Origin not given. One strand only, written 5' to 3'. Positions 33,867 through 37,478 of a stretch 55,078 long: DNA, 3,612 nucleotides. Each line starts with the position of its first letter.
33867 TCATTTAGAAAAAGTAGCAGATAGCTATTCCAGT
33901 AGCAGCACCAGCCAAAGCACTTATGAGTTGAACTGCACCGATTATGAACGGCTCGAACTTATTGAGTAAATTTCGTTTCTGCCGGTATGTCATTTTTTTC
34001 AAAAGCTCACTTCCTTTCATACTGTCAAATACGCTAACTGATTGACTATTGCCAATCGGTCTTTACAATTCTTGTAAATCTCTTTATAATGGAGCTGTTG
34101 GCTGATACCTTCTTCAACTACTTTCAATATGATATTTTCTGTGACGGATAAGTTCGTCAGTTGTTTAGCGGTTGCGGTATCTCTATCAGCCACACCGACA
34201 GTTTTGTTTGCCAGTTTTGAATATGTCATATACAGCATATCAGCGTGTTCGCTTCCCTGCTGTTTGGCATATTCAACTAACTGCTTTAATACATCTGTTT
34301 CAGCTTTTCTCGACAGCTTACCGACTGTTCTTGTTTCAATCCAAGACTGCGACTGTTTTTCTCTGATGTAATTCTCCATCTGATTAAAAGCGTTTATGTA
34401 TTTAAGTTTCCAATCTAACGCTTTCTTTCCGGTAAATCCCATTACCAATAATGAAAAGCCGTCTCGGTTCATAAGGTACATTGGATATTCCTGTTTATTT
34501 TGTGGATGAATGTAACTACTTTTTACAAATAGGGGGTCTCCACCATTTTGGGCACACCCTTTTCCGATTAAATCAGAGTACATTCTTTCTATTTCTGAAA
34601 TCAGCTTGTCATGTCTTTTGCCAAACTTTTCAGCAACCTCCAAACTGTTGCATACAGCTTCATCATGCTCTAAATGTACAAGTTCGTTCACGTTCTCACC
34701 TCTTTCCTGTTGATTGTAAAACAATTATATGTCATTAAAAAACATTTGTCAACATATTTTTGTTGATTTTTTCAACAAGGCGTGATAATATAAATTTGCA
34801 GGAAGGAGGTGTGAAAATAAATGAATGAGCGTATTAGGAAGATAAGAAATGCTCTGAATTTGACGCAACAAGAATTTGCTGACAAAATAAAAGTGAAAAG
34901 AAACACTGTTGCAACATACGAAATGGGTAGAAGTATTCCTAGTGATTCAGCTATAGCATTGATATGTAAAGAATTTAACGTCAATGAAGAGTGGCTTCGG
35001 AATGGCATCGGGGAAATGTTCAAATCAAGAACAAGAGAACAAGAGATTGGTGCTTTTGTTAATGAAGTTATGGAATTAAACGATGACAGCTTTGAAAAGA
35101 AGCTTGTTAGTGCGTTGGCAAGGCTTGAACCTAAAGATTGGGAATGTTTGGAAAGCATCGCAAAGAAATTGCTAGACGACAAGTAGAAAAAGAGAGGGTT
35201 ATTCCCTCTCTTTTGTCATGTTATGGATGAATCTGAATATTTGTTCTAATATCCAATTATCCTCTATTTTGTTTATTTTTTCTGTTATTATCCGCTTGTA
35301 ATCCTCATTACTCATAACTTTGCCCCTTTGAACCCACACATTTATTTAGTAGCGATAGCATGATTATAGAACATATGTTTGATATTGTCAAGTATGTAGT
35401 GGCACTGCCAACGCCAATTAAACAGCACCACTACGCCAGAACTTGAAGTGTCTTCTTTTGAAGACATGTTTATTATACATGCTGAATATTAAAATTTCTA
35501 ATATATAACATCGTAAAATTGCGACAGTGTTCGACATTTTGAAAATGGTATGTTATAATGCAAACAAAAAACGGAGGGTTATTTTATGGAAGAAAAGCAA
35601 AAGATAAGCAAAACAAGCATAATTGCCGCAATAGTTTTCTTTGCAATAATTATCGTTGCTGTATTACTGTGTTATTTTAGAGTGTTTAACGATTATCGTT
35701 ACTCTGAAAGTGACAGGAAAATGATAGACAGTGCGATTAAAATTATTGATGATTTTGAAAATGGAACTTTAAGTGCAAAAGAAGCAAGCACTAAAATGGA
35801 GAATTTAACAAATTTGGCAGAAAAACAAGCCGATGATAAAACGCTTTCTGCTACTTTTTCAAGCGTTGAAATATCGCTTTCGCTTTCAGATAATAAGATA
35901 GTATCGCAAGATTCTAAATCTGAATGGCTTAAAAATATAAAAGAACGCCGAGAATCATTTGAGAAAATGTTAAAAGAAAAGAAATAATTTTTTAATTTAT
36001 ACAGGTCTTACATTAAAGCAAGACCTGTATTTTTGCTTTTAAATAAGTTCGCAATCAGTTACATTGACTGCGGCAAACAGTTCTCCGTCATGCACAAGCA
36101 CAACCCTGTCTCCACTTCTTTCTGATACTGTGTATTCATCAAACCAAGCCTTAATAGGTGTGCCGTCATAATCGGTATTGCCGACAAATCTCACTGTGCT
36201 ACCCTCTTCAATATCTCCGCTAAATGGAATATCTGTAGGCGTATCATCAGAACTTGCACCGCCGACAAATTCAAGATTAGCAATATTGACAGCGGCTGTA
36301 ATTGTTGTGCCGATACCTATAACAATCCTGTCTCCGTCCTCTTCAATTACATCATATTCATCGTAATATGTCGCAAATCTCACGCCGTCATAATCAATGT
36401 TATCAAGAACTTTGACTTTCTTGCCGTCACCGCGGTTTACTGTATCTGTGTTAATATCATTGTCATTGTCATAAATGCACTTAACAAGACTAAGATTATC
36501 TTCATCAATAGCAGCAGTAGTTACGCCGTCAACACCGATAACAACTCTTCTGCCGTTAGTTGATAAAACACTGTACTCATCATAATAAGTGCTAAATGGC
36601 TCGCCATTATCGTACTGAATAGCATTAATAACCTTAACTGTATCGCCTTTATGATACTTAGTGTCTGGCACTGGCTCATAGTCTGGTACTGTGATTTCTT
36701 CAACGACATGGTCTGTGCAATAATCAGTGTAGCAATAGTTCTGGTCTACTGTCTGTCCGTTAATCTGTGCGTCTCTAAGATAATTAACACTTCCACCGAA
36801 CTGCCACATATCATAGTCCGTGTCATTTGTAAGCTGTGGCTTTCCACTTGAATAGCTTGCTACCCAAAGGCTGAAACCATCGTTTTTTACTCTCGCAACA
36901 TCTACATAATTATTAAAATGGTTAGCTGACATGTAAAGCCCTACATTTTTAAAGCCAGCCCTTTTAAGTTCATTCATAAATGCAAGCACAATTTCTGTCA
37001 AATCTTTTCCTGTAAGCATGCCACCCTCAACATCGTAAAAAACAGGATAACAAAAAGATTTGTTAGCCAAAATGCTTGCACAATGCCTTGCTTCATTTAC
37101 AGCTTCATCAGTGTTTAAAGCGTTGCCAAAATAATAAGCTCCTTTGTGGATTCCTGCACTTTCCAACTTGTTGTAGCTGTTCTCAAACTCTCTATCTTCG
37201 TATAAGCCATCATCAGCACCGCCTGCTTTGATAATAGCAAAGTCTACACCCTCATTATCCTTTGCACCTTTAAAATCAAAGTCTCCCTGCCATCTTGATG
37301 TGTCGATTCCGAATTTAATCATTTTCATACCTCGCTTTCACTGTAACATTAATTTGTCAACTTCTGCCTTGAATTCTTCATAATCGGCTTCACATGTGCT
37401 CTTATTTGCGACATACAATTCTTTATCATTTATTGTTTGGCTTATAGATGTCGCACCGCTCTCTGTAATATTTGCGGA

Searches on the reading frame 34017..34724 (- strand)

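Call 49: search_protein_families(library=phrogs, proteins=[window:34017-34724:-], max_evalue=0.001)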
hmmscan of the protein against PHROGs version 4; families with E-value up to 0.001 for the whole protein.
window:34017-34724:- (235 aa): 14 families
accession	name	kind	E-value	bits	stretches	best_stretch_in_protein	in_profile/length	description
phrog_2657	-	transcription regulation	4.3e-57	194.2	1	8-231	7-234/243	transcriptional regulator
phrog_518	-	transcription regulation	8.8e-34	118.2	1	7-144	8-137/268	Rha-like transcriptional regulator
phrog_373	-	transcription regulation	1e-31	111.6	1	10-126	85-197/373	anti-repressor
phrog_995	-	transcription regulation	1.9e-26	94.3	1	15-187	111-273/307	transcriptional regulator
phrog_18886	-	unknown function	1.4e-22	81.4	1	12-133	6-124/269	-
phrog_63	-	transcription regulation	6.5e-21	76.1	1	11-171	116-283/431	anti-repressor Ant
phrog_821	-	transcription regulation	1.1e-20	75.5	1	18-127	157-258/324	transcriptional regulator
phrog_10324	-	transcription regulation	1.7e-14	55.2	1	26-156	7-142/205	anti-repressor Ant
phrog_20738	-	transcription regulation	4.5e-07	31.6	1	85-145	1-60/103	anti-repressor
phrog_17716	-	unknown function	2e-06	29.6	1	95-124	1-30/101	-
phrog_8235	-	transcription regulation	2.1e-06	28.5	1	21-100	9-89/219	anti-repressor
phrog_463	-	transcription regulation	6.8e-06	26.8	1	10-226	13-207/250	anti-repressor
phrog_8244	-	unknown function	0.00013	22.3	1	76-124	202-250/383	-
phrog_15204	-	transcription regulation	0.00031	21.5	0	14-48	26-60/79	anti-repressor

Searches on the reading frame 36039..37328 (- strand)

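Call 49: search_protein_families(library=phrogs, proteins=[window:36039-37328:-], max_evalue=0.001)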
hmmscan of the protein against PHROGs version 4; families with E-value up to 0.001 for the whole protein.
window:36039-37328:- (429 aa): 3 families
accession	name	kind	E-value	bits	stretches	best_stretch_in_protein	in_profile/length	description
phrog_291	-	lysis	2e-40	140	1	2-320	110-388/509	endolysin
phrog_6745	-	lysis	2.2e-25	90.3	1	2-168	2-163/396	endolysin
phrog_6219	-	lysis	7.3e-23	82.6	1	7-275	4-242/326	endolysin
